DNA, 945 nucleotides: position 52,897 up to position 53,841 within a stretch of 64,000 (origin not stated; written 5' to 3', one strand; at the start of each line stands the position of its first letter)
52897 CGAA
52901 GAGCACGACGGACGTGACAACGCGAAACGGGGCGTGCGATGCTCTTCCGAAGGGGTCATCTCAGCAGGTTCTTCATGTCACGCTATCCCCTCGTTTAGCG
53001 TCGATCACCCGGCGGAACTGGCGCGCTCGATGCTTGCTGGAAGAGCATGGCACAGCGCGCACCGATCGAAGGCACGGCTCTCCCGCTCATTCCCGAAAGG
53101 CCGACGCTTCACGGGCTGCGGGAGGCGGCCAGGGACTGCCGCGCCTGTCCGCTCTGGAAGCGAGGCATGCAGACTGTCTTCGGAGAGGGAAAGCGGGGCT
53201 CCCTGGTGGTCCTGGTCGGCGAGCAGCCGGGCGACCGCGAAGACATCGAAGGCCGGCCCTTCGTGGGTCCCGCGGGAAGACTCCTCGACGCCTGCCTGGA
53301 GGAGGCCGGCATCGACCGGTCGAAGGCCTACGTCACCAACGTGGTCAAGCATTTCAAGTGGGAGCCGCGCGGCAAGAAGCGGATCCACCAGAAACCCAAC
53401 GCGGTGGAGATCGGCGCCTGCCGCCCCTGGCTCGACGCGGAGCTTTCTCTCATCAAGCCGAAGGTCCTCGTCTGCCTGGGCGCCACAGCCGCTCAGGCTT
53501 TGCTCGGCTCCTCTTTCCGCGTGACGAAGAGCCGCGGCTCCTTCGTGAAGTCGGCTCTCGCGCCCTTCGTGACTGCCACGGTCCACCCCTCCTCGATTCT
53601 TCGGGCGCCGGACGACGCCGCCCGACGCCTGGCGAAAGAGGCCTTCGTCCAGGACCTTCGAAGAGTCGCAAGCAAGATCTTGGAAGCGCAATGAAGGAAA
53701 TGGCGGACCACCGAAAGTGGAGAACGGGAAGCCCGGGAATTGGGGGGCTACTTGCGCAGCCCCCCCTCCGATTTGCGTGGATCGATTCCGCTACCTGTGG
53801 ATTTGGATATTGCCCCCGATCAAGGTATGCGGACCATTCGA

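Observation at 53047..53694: UdgX-like uracil-DNA glycosylase (candidate covalent uracil-DNA crosslinker)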

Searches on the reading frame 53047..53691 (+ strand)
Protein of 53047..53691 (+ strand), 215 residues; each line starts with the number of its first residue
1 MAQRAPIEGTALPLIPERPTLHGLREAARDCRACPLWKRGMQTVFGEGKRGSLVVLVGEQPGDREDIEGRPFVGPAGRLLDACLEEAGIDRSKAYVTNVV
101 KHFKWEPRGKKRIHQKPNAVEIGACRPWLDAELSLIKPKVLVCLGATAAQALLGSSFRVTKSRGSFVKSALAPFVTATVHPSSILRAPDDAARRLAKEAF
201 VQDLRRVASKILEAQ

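Call 3: search_solved_structures(query=window:53047-53691:+, show_alignments=3, max_evalue=0.001)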
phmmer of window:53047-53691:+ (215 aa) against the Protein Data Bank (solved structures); distinct sequences matched with E-value up to 0.001: 30.
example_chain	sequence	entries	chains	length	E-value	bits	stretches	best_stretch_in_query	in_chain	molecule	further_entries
6iod_A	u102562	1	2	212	1.7e-58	201.1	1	13-208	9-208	Phage SPO1 DNA polymerase-related protein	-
6ajo_A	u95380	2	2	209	1.8e-58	201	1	13-208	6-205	Uracil DNA glycosylase superfamily protein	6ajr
6ail_A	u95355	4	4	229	1.9e-58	200.9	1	11-208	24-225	Uracil DNA glycosylase X | Uracil DNA glycosylase superfamily protein | Phage SPO1 DNA polymerase-related protein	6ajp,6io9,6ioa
8iie_A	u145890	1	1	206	2.1e-58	200.8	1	13-208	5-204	Type-4 uracil-DNA glycosylase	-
6ajq_A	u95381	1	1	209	4.6e-58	199.6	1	13-208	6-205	Uracil DNA glycosylase superfamily protein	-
6ioc_A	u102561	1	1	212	2.2e-57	197.4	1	13-208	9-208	Phage SPO1 DNA polymerase-related protein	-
6l5a_A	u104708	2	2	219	2.2e-57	197.4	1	13-208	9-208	Uracil DNA glycosylase superfamily protein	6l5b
6l6s_A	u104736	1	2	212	2.3e-57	197.4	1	13-208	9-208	Phage SPO1 DNA polymerase-related protein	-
8iio_A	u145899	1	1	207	2.6e-57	197.2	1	13-208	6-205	Type-4 uracil-DNA glycosylase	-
8iip_A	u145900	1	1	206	2.7e-57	197.1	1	13-208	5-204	Type-4 uracil-DNA glycosylase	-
6ajs_A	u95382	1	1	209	3.4e-57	196.8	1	13-208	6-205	Uracil DNA glycosylase superfamily protein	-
8iim_A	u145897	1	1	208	3.5e-57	196.8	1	13-208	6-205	Type-4 uracil-DNA glycosylase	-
8iin_A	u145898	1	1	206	4e-57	196.6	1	13-208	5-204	Type-4 uracil-DNA glycosylase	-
6iob_A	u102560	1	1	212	4.5e-57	196.4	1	13-208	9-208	Phage SPO1 DNA polymerase-related protein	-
8iij_A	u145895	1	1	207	5.1e-57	196.2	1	13-208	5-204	Type-4 uracil-DNA glycosylase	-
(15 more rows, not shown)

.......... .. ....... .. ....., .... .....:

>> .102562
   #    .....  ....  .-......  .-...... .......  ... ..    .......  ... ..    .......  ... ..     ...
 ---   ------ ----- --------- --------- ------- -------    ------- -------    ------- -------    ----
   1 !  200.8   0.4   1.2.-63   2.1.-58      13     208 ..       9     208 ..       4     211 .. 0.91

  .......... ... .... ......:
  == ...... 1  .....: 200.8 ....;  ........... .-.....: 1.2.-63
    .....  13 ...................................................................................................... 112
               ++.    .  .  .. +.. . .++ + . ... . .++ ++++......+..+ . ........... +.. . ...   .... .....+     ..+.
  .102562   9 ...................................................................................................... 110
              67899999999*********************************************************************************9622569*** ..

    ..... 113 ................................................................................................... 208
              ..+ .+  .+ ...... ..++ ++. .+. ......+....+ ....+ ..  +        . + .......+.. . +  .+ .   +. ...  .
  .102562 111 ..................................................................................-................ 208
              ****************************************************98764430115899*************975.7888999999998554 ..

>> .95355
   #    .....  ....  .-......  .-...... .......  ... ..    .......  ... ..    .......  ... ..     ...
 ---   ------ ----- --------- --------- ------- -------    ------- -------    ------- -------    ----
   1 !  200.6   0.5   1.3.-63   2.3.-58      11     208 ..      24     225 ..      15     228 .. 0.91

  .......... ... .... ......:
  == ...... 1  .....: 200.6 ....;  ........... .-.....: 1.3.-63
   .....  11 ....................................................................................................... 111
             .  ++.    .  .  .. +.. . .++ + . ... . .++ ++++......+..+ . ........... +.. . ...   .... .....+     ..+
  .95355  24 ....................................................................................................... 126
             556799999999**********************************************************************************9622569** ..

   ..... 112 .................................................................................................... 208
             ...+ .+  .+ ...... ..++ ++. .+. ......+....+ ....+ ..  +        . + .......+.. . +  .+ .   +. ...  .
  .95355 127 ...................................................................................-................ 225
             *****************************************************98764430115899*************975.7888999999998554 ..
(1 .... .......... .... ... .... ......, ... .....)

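Call 4: search_protein_families(library=pfam, proteins=[window:53047-53691:+], max_evalue=0.01)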
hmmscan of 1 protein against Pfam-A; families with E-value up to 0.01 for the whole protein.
window:53047-53691:+ (215 aa): 1 family
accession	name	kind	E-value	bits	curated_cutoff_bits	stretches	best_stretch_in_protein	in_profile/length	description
PF03167.25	UDG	-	7.6e-34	117.3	24.3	1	45-205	1-141/141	Uracil DNA glycosylase superfamily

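Call 5: search_protein_families(library=ncbifam, proteins=[window:53047-53691:+], max_evalue=0.01)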
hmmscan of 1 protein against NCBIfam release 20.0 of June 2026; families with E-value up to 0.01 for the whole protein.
window:53047-53691:+ (215 aa): 3 families
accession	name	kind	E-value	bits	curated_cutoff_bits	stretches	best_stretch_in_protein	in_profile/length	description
TIGR03914.1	UDG_fam_dom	hypoth_equivalog_domain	2.1e-82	276.2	189.95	1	19-207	43-231/231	UdgX family uracil-DNA binding protein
TIGR00758.1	UDG_fam4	subfamily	3.9e-43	147.1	125.3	1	31-207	1-167/173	uracil-DNA glycosylase, family 4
NF040953.1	Arch_udg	equivalog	4.5e-39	133.9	250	1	24-189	4-170/184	type-4 uracil-DNA glycosylase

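Call 12: find_homologous_proteins(query=window:53047-53691:+, max_evalue=1e-10)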
Query window:53047-53691:+ (215 aa): 8000 proteins with E <= 1e-10 among 8000 candidates; the best 120 are listed.
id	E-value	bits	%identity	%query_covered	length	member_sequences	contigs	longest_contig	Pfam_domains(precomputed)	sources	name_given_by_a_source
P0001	5.3e-138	476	100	100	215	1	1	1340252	PF03167.26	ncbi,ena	-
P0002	1.8e-120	418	88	100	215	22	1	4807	PF03167.26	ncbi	-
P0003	2.9e-119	414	89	99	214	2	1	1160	PF03167.26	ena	-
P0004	3.9e-119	414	87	100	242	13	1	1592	PF03167.26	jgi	-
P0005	2.0e-118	412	86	100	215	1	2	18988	PF03167.26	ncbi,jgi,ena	-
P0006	3.0e-117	408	86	100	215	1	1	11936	PF03167.26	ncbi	-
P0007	4.1e-116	404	86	100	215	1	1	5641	PF03167.26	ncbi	-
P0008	1.2e-114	399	81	100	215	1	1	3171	PF03167.26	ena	-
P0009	4.4e-114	397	81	100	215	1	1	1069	PF03167.26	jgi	jgi:uracil-DNA glycosylase family protein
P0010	6.8e-114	397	81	100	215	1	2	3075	PF03167.26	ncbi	-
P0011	1.0e-113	396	81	100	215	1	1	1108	PF03167.26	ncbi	-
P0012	6.7e-113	394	80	100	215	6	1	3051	PF03167.26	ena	-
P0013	9.6e-109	380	80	100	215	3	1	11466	PF03167.26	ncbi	-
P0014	1.1e-108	380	83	92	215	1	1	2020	PF03167.26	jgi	jgi:uracil-DNA glycosylase family protein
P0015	2.6e-108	379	80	98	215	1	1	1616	PF03167.26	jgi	jgi:DNA polymerase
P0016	2.2e-107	376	81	97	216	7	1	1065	PF03167.26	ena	-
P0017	5.3e-107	374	79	99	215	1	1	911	PF03167.26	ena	-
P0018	1.1e-106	373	80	100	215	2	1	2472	PF03167.26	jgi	jgi:DNA polymerase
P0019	2.2e-106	372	80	98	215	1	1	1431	PF03167.26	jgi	jgi:DNA polymerase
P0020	3.1e-106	372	80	98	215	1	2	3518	PF03167.26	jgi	jgi:DNA polymerase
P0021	4.7e-106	371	79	98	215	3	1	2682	PF03167.26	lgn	-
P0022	1.1e-105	370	78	98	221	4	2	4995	PF03167.26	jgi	jgi:DNA polymerase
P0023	1.2e-105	370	79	98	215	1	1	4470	PF03167.26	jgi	jgi:DNA polymerase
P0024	1.6e-105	370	78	99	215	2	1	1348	PF03167.26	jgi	jgi:uracil-DNA glycosylase family protein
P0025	9.1e-105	367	76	99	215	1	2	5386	PF03167.26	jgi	jgi:uracil-DNA glycosylase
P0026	1.0e-104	367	78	99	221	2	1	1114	PF03167.26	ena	-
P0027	1.1e-104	367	79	94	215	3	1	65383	PF03167.26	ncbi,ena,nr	ncbi:MAG TPA: UdgX family uracil-DNA binding protein [Thermoanaerobaculia bacterium]|nr:UdgX family 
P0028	1.1e-104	367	79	94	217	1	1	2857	PF03167.26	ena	-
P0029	1.2e-104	367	78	100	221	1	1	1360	PF03167.26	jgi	jgi:DNA polymerase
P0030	3.2e-104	365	78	98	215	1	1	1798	PF03167.26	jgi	-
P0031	4.3e-104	365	79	99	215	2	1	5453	PF03167.26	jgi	-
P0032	4.3e-104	365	77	99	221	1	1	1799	PF03167.26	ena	-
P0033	4.5e-104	365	79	97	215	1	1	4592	PF03167.26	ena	-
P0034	1.5e-103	363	78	99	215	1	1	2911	PF03167.26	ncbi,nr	ncbi:MAG TPA: UdgX family uracil-DNA binding protein [Thermoanaerobaculia bacterium]|nr:UdgX family 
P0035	2.2e-103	363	77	99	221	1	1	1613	PF03167.26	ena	-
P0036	4.9e-103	361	77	100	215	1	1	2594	PF03167.26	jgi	jgi:uracil-DNA glycosylase family protein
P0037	7.0e-103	361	78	97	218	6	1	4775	PF03167.26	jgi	jgi:uracil-DNA glycosylase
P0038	8.2e-103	361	74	100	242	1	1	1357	PF03167.26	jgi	jgi:DNA polymerase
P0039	8.6e-103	361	77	99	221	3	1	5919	PF03167.26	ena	-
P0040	1.1e-102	360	77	99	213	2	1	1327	PF03167.26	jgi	jgi:uracil-DNA glycosylase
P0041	1.8e-102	360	78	95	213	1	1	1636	PF03167.26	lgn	-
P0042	2.7e-102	359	77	95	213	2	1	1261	PF03167.26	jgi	jgi:uracil-DNA glycosylase family protein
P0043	4.5e-102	358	76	99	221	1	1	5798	PF03167.26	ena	-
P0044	4.7e-102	358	77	95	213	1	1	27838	PF03167.26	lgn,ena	-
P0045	5.6e-102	358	77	99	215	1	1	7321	PF03167.26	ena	-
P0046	5.9e-102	358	77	99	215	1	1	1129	PF03167.26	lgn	-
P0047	6.9e-102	358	75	99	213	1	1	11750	PF03167.26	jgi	jgi:uracil-DNA glycosylase family protein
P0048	7.3e-102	358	77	99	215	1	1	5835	PF03167.26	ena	-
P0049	2.3e-101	356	78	95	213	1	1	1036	PF03167.26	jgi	jgi:uracil-DNA glycosylase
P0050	2.6e-101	356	78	95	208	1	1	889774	PF03167.26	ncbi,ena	-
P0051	2.7e-101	356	78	96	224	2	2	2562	PF03167.26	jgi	jgi:DNA polymerase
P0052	5.3e-101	355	76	99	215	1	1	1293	PF03167.26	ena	-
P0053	8.3e-101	354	77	96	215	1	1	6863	PF03167.26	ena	-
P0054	1.4e-100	353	76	97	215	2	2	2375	PF03167.26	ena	-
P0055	1.7e-100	353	79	91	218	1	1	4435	PF03167.26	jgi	jgi:DNA polymerase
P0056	2.1e-100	353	76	95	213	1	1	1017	PF03167.26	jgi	jgi:uracil-DNA glycosylase family protein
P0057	2.3e-100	353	77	99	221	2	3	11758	PF03167.26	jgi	jgi:DNA polymerase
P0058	2.9e-100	352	76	99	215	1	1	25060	PF03167.26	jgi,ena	-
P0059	3.5e-100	352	74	98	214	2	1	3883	PF03167.26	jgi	jgi:DNA polymerase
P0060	5.7e-100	351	75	99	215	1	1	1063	PF03167.26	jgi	jgi:DNA polymerase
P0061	8.1e-100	351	76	93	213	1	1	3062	PF03167.26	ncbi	-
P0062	3.5e-99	349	75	99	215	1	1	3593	PF03167.26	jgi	jgi:uracil-DNA glycosylase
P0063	2.9e-98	346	76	96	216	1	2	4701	PF03167.26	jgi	jgi:uracil-DNA glycosylase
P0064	5.1e-98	345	76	93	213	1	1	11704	PF03167.26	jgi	jgi:DNA polymerase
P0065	5.3e-98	345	75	97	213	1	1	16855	PF03167.26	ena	-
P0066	1.5e-97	343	73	97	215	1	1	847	PF03167.26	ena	-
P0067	3.4e-97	342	72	100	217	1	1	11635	PF03167.26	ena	-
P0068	7.5e-97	341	75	97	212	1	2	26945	PF03167.26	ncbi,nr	ncbi:MAG: UdgX family uracil-DNA binding protein [Thermoanaerobaculia bacterium]|nr:UdgX family urac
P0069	8.5e-97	341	77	94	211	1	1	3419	PF03167.26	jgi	jgi:uracil-DNA glycosylase family protein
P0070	1.1e-96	341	74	95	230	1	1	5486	PF03167.26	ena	-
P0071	1.3e-96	340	75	94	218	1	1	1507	PF03167.26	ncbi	-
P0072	2.6e-96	339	79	91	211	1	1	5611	PF03167.26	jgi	jgi:uracil-DNA glycosylase family protein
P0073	2.7e-96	339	73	97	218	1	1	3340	PF03167.26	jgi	-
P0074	3.1e-96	339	72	95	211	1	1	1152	PF03167.26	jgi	jgi:uracil-DNA glycosylase family protein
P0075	3.7e-96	339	73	100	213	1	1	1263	PF03167.26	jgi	jgi:DNA polymerase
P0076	4.1e-96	339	75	95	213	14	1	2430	PF03167.26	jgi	-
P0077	4.2e-96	339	73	94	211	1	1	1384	PF03167.26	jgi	jgi:DNA polymerase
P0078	5.3e-96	338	74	97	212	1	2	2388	PF03167.26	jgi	jgi:uracil-DNA glycosylase family protein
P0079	6.0e-96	338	76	94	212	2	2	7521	PF03167.26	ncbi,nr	ncbi:MAG: UdgX family uracil-DNA binding protein [Acidobacteriota bacterium]|nr:UdgX family uracil-D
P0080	6.7e-96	338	72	94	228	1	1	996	PF03167.26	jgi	jgi:uracil-DNA glycosylase family protein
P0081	8.0e-96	338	74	97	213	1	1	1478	PF03167.26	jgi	jgi:uracil-DNA glycosylase family protein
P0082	1.0e-95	337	71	100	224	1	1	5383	PF03167.26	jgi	jgi:uracil-DNA glycosylase family protein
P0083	1.6e-95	337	73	94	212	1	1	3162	PF03167.26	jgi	jgi:DNA polymerase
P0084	2.3e-95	336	73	93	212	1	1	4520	PF03167.26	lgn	-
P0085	2.3e-95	336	70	98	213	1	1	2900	PF03167.26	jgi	-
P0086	2.5e-95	336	73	97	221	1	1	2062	PF03167.26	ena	-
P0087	2.7e-95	336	73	94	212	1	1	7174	PF03167.26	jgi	jgi:DNA polymerase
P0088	2.9e-95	336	73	97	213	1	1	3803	PF03167.26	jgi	jgi:DNA polymerase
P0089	3.0e-95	336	70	98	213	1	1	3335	PF03167.26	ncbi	-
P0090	3.1e-95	336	74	92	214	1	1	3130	PF03167.26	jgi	jgi:DNA polymerase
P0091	3.1e-95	336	72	96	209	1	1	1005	PF03167.26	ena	-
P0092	4.4e-95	335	71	100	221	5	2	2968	PF03167.26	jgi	jgi:uracil-DNA glycosylase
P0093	4.6e-95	335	73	94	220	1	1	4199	PF03167.26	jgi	jgi:uracil-DNA glycosylase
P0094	4.8e-95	335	72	94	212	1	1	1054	PF03167.26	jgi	jgi:uracil-DNA glycosylase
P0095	5.2e-95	335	75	94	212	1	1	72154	PF03167.26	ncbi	-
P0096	5.8e-95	335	-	-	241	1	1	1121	PF03167.26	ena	-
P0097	6.2e-95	335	73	94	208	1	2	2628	PF03167.26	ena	-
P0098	6.4e-95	335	75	94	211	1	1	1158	PF03167.26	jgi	jgi:uracil-DNA glycosylase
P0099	6.8e-95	335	74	91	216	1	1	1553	PF03167.26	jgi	jgi:uracil-DNA glycosylase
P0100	7.3e-95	335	72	95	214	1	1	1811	PF03167.26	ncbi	-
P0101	7.9e-95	335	73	97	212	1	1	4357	PF03167.26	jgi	jgi:uracil-DNA glycosylase family protein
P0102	8.2e-95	335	73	95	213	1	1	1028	PF03167.26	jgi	jgi:uracil-DNA glycosylase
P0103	8.4e-95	334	72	98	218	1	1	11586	PF03167.26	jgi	jgi:DNA polymerase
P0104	1.0e-94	334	74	96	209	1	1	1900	PF03167.26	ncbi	-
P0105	1.0e-94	334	75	93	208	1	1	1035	PF03167.26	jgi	jgi:uracil-DNA glycosylase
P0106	1.1e-94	334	73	95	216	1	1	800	PF03167.26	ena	-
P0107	1.1e-94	334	72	93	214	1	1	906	PF03167.26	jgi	jgi:uracil-DNA glycosylase family protein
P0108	1.2e-94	334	76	93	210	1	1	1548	PF03167.26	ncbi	ncbi:MAG TPA: UdgX family uracil-DNA binding protein [Anaeromyxobacter sp.]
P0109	1.2e-94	334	71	94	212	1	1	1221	PF03167.26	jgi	jgi:uracil-DNA glycosylase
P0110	1.3e-94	334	72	93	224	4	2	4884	PF03167.26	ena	-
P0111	1.5e-94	334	73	97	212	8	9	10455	PF03167.26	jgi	jgi:uracil-DNA glycosylase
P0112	2.1e-94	333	75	93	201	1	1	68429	PF03167.26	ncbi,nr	ncbi:MAG: UdgX family uracil-DNA binding protein [Acidobacteria bacterium]|nr:UdgX family uracil-DNA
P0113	2.1e-94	333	73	94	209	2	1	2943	PF03167.26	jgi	-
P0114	2.2e-94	333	71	94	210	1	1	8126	PF03167.26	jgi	jgi:uracil-DNA glycosylase family protein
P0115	2.3e-94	333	71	97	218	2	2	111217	PF03167.26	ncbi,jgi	ncbi:MAG TPA: UdgX family uracil-DNA binding protein [Thermoanaerobaculia bacterium]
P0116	2.3e-94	333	71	98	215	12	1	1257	PF03167.26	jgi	jgi:uracil-DNA glycosylase family protein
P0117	2.8e-94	333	71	94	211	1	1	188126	PF03167.26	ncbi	-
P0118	2.8e-94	333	72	97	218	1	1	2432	PF03167.26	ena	-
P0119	2.9e-94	333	73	94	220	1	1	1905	PF03167.26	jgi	jgi:DNA polymerase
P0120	2.9e-94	333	72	96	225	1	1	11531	PF03167.26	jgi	jgi:uracil-DNA glycosylase family protein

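Call 13: find_related_loci(query=window:53047-53691:+, collection=genome_contigs, flank=8000)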
Query window:53047-53691:+ (215 aa) in genome_contigs; peptide patterns used: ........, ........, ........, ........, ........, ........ (x = any residue, [..] = any of these).
600 stretches matched a pattern (row limit reached: there are more); 563 encode a relative of the query (tblastn E <= 1e-3); the best 80 are kept; 80 distinct loci.
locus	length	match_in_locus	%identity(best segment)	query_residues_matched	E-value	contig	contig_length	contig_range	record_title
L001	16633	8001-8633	72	1-211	3e-99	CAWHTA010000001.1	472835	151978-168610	MAG: uncultured Acidobacteriota bacterium isolate MFD09206.bin.2.36 genome assembly, contig: contig_207, whole genome sh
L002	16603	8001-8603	68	8-208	3e-96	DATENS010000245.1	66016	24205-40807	MAG TPA_asm: Pyrinomonadaceae bacterium isolate SMAG_U8975 k141_563775, whole genome shotgun sequence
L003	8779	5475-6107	71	5-215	3e-96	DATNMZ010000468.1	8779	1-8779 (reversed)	MAG TPA_asm: Thermoanaerobaculia bacterium isolate SMAG_U11492 k141_735620, whole genome shotgun sequence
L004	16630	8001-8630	69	4-213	8e-96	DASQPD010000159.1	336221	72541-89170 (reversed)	MAG TPA_asm: Pyrinomonadaceae bacterium isolate SMAG_U10820 k141_1923283, whole genome shotgun sequence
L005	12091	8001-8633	67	1-211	9e-95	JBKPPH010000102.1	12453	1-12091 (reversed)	MAG: Acidobacteriota bacterium isolate GS_EKS_MAG_00107 GS_EKS_000000656964, whole genome shotgun sequence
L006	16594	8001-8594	72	14-211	8e-95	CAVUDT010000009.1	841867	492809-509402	MAG: uncultured Acidobacteriota bacterium isolate MFD02840.bin.1.7 genome assembly, contig: contig_74905, whole genome s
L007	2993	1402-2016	67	4-208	2e-96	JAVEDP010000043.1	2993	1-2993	MAG: Pyrinomonadaceae bacterium isolate BP_18 scaffold_1643774, whole genome shotgun sequence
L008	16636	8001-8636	67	1-211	6e-94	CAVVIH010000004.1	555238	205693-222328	MAG: uncultured Acidobacteriota bacterium isolate MFD02840.bin.2.178 genome assembly, contig: contig_28902, whole genome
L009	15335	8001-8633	65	1-211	5e-94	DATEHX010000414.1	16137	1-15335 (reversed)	MAG TPA_asm: Pyrinomonadaceae bacterium isolate SMAG_U8822 k141_774750, whole genome shotgun sequence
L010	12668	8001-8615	68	4-208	3e-94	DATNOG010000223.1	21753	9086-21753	MAG TPA_asm: Pyrinomonadaceae bacterium isolate SMAG_U11525 k141_2696128, whole genome shotgun sequence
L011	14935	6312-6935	67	8-215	2e-94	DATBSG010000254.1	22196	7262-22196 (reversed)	MAG TPA_asm: Pyrinomonadaceae bacterium isolate SMAG_U4151 k141_943027, whole genome shotgun sequence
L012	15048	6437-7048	67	10-213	1e-93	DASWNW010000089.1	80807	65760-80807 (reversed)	MAG TPA_asm: Thermoanaerobaculia bacterium isolate SMAG_U3424 k141_120949, whole genome shotgun sequence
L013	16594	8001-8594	69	10-207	8e-94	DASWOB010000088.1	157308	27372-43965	MAG TPA_asm: Thermoanaerobaculia bacterium isolate SMAG_U3429 k141_184920, whole genome shotgun sequence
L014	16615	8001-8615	66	4-208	2e-93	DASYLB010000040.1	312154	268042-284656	MAG TPA_asm: Pyrinomonadaceae bacterium isolate SMAG_U4337 k141_287157, whole genome shotgun sequence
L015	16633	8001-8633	71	1-212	4e-93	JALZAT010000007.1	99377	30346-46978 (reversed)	MAG: Acidobacteriota bacterium isolate KAP bin98 SD1490_NODE_15_length_99377_cov_1.787416, whole genome shotgun sequence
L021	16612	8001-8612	72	4-208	4e-92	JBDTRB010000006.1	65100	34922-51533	MAG: Acidobacteriota bacterium isolate cluster3_bin.236 NODE_949_length_65100_cov_9.296318, whole genome shotgun sequenc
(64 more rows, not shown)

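Call 15: find_encoding_contigs(protein=P0001, flank=10000, max_places=3)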
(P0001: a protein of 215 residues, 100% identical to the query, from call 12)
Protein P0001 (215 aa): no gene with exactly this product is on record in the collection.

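Call 23: list_cluster_members(proteins=[P0001, P0002, P0005])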
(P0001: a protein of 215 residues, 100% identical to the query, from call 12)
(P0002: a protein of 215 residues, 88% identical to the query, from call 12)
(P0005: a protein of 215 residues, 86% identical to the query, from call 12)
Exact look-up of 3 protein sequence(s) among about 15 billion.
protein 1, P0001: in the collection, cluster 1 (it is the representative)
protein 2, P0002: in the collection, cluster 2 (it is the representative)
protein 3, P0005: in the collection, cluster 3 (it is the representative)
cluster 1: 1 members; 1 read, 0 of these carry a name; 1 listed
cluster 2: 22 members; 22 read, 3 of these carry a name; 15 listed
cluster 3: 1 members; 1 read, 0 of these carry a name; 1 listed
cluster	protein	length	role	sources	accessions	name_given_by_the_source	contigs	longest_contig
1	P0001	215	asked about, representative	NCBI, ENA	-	-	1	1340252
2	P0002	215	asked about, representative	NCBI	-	-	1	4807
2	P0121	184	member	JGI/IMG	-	hypothetical protein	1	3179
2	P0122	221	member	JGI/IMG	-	DNA polymerase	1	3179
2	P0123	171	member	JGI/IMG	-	hypothetical protein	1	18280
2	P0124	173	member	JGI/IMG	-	-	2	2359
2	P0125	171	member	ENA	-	-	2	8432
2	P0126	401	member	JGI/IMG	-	-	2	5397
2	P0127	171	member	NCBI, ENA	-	-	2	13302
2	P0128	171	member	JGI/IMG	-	-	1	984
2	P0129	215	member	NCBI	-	-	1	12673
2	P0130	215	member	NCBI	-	-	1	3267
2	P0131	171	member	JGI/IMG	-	-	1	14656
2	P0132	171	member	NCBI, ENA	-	-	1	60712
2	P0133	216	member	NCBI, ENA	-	-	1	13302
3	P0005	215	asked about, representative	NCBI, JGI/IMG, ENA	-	-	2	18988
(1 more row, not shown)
